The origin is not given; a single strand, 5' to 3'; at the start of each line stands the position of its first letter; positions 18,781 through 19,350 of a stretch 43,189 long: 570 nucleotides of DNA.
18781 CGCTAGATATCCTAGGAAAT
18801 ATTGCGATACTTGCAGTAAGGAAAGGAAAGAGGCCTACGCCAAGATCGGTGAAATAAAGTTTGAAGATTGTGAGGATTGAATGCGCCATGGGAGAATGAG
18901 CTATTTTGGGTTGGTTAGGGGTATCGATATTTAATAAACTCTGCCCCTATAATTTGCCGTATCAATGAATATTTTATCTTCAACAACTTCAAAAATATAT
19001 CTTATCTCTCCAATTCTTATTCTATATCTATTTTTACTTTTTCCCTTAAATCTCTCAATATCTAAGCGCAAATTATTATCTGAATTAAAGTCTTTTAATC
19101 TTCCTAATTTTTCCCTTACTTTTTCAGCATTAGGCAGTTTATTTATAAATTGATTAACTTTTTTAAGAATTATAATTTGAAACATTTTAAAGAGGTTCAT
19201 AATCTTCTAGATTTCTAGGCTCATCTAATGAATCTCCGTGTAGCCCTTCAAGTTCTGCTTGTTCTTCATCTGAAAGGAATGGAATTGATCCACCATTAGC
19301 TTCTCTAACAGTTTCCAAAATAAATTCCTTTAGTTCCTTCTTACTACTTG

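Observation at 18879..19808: tRNA-Gly followed by a perfect 19-bp direct copy of its 3' end, bracketing an integrase-less 0.84-kb cargo with a RelE/ParE module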

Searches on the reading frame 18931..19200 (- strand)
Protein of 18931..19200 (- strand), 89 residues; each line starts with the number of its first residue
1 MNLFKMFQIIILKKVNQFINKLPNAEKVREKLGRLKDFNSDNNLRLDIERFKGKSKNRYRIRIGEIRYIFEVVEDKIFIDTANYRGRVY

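Call 7: search_protein_families(library=pfam, max_evalue=0.01, proteins=[window:18931-19200:-])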
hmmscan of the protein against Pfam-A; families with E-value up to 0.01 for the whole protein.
window:18931-19200:- (89 aa): 0 families

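Call 16: find_encoding_contigs(protein=window:18931-19200:-, flank=10000, max_places=10)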
Protein window:18931-19200:- (89 aa): 2 contigs read that carry it; 2 places shown.
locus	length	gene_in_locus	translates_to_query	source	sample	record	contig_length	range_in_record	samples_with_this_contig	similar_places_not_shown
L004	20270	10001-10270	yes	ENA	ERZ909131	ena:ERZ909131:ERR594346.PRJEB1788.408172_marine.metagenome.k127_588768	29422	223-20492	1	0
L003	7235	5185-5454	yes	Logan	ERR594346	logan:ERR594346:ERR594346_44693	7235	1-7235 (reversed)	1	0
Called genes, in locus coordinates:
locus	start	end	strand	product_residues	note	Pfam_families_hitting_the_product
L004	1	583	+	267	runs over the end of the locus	?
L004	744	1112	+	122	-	-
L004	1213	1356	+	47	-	-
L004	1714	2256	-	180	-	PF00252:Ribosomal_L16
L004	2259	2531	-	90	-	-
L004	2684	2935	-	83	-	PF01247:Ribosomal_L35Ae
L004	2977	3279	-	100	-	-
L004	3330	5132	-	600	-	PF01909:NTP_transf_2 (weak)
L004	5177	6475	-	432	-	-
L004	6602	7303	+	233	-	PF13485:Peptidase_MA_2 (faint)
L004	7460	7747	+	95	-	-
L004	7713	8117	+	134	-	-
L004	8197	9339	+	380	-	-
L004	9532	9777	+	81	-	-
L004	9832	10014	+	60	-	-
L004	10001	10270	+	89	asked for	-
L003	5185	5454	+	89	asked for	-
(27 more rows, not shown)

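Call 31: search_protein_families(library=phrogs, max_evalue=1, proteins=[window:18931-19200:-])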
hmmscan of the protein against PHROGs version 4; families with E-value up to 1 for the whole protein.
window:18931-19200:- (89 aa): 3 families
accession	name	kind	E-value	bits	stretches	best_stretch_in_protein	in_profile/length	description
phrog_1213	-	moron, auxiliary metabolic gene and host takeover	3.5e-07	31.7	1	6-88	2-86/88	RelE-like toxin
phrog_18389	-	unknown function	0.035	15.2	1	8-65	18-75/98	-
phrog_19698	-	unknown function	0.039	14.6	1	11-89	102-178/199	-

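Call 32: search_protein_families(library=ncbifam, max_evalue=1, proteins=[window:18931-19200:-])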
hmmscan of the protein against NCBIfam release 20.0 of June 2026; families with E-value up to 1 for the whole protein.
window:18931-19200:- (89 aa): 0 families

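Call 33: search_protein_families(library=pfam, max_evalue=10, proteins=[window:18931-19200:-])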
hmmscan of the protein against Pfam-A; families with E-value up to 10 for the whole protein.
window:18931-19200:- (89 aa): 1 family
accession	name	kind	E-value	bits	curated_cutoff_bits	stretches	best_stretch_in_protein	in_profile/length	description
PF08485.16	Polysacc_syn_2C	-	0.013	15.7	25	1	30-52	16-38/48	Polysaccharide biosynthesis protein C-terminal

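Call 37: find_homologous_proteins(query=window:18931-19200:-, max_evalue=0.001)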
Query window:18931-19200:- (89 aa): 5 proteins with E <= 0.001 among 5 candidates.
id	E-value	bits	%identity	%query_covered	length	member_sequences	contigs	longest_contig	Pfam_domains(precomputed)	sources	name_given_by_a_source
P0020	7.2e-46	171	100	94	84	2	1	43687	-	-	-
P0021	9.6e-29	117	68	94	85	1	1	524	-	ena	-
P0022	2.6e-28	115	68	94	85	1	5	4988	-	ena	-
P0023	3.4e-25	105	63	94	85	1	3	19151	-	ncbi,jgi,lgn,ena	-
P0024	3.9e-23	99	64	88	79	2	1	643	-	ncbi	-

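Call 38: find_encoding_contigs(protein=P0023, flank=10000, max_places=5)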
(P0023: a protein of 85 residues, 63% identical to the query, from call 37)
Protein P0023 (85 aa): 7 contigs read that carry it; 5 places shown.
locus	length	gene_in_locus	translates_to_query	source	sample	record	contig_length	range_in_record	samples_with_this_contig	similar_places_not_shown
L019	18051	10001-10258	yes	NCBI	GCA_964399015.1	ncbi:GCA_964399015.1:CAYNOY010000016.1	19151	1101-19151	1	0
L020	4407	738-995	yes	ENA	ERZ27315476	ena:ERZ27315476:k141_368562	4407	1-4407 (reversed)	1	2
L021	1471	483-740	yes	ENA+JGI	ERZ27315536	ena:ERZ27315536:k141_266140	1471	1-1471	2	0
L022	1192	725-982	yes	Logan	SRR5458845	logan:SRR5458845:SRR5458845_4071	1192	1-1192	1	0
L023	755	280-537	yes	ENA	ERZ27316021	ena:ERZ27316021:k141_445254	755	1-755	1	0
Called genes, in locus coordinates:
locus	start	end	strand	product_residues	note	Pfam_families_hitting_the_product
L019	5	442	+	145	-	PF01192:RNA_pol_Rpb6 (weak)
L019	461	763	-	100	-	-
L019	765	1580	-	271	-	PF00318:Ribosomal_S2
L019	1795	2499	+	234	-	PF10584:Proteasome_A_N, PF00227:Proteasome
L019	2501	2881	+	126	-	-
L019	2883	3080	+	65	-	-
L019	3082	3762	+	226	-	PF01172:SBDS_N, PF09377:SBDS_domain_II, PF20268:SBDS_C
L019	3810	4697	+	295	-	PF00013:KH_1 (weak), PF15985:KH_6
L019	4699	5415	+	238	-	PF01138:RNase_PH, PF03725:RNase_PH_C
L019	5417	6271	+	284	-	PF01138:RNase_PH, PF03725:RNase_PH_C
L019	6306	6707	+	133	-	PF01451:LMWPc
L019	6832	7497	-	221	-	PF03946:Ribosomal_L11_N, PF00298:Ribosomal_L11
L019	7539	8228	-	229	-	PF03439:Spt5-NGN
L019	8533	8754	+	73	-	PF01780:Ribosomal_L37ae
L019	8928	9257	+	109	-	-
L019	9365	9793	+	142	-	PF04472:SepF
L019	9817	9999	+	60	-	-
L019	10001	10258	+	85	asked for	-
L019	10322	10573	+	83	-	-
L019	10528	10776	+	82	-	PF05016:ParE_toxin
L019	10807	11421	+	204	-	PF01866:Diphthamide_syn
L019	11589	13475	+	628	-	PF11614:FixG_C (faint)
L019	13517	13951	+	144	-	-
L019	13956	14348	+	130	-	PF00293:NUDIX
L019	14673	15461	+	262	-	PF04055:Radical_SAM, PF13353:Fer4_12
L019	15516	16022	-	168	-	PF02834:LigT_PEase (faint), PF13563:2_5_RNA_ligase2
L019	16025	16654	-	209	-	PF01569:PAP2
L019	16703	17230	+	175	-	PF09721:Exosortase_EpsH (weak)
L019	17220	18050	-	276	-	?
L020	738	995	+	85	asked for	-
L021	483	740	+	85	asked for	-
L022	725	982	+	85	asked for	-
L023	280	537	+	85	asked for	-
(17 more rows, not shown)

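Call 39: find_encoding_contigs(protein=P0022, flank=10000, max_places=6)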
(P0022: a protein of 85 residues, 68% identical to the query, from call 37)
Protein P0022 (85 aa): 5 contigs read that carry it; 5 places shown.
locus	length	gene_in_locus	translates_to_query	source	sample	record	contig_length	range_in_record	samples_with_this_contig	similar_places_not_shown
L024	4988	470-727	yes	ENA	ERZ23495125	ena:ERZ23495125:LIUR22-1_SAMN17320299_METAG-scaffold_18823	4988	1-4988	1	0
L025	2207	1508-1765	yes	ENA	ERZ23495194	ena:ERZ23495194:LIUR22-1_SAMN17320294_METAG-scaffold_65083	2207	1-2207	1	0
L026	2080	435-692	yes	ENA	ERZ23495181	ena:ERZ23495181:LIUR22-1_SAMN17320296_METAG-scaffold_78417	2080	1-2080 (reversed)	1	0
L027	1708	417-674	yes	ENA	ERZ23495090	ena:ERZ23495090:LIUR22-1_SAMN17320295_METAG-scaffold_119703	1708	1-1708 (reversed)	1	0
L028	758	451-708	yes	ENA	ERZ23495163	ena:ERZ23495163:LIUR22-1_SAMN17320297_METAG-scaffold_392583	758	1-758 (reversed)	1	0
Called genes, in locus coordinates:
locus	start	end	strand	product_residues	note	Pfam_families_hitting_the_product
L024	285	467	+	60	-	-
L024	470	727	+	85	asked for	-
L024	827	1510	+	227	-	-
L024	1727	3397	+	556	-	PF00587:tRNA-synt_2b, PF03129:HGTP_anticodon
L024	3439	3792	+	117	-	PF11969:DcpS_C, PF01230:HIT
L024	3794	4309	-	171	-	PF01988:VIT1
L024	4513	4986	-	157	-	?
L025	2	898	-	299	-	?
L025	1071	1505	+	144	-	-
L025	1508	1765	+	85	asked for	-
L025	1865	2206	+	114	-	?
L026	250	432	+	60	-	-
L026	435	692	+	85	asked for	-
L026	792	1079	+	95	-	-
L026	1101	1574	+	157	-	-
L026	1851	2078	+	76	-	?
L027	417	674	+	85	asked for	-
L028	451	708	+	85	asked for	-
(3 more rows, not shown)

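Call 52: find_related_loci(query=A3, collection=viral_contigs, flank=10000)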
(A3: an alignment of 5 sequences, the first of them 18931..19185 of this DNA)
Query A3 (84 aa) in viral_contigs; peptide patterns used: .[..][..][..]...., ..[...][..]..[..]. (x = any residue, [..] = any of these).
469 stretches matched a pattern, but none encodes a relative of the query by tblastn (E <= 1e-3).

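Call 53: find_encoding_contigs(protein=P0024, flank=5000, max_places=4)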
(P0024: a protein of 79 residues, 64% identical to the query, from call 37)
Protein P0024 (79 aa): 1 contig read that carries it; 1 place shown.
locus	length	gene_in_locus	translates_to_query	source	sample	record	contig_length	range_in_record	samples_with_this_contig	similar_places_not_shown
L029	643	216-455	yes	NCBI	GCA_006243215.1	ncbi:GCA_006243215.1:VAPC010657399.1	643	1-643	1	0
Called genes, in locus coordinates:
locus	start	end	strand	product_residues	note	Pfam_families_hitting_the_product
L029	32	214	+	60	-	-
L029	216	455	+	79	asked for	-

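Call 54: find_encoding_contigs(protein=P0021, flank=5000, max_places=4)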
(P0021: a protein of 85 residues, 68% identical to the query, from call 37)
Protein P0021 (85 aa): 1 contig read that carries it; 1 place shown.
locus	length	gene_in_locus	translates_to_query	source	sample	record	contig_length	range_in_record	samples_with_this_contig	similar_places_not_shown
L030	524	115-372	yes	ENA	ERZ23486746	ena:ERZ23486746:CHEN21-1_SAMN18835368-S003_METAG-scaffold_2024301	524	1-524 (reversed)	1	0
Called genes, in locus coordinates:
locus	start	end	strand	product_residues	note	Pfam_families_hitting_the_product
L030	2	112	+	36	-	?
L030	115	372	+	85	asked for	-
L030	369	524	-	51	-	?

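Call 57: search_protein_families(library=pfam, max_evalue=0.01, proteins=[L026:792-1079:+, L026:1101-1574:+, L024:827-1510:+])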
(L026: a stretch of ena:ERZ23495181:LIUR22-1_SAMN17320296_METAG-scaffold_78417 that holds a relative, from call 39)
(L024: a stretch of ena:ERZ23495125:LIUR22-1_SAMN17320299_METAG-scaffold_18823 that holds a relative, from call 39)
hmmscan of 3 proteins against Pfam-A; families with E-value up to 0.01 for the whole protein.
L026:792-1079:+ (95 aa): 1 family
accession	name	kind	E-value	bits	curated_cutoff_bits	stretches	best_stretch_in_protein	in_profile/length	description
PF01966.28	HD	-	0.0058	17.3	22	1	39-91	2-49/116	HD domain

L026:1101-1574:+ (157 aa): 0 families

L024:827-1510:+ (227 aa): 2 families
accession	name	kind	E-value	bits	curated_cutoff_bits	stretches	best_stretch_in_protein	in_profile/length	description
PF12917.13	YfbR-like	-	2.7e-05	24.4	25.9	1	58-167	46-152/182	5'-deoxynucleotidase YfbR-like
PF01966.28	HD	-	0.00037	21.2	22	1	40-151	3-114/116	HD domain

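Call 79: search_solved_structures(query=A3, max_evalue=1)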
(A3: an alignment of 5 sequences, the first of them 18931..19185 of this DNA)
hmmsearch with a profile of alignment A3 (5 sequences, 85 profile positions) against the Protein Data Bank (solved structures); distinct sequences matched with E-value up to 1: 5.
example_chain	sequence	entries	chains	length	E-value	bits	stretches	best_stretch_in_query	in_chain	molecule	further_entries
3bpq_B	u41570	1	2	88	0.0018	21.7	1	21-82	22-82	Toxin RelE3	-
1wmi_A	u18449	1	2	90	0.0084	19.5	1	2-84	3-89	hypothetical protein PHS013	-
2ptm_A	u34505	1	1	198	0.26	14.7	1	19-82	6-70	Hyperpolarization-activated (Ih) channel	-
7xgs_A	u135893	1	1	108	0.47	13.9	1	18-51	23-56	MADS-box protein SVP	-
9bvm_P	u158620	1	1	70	0.76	13.2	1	5-39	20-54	Activation peptide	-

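Call 94: predict_structure(alignment_id=A3)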
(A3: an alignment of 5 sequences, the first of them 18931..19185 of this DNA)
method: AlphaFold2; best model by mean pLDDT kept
length: 84 residues; sequences in the alignment: 5
mean_pLDDT: 47.4   pTM: 0.32
mean pLDDT of the five models: 47.4, 46.9, 41.7, 40.9, 39.2
residues with pLDDT >= 90: 0; 70-90: 0; 50-70: 38; < 50: 46
segments of 3 or more residues with pLDDT < 50: 1-9, 34-50, 66-84
pLDDT, mean of each block of 10 residues (from residue 1): 37 59 61 47 45 55 49 35 27
secondary structure, 60 per line:
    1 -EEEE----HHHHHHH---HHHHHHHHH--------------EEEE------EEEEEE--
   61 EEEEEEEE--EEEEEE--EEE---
elements in order: E2-5 H10-16 H20-28 E43-46 E53-58 E61-68 E71-76 E79-81
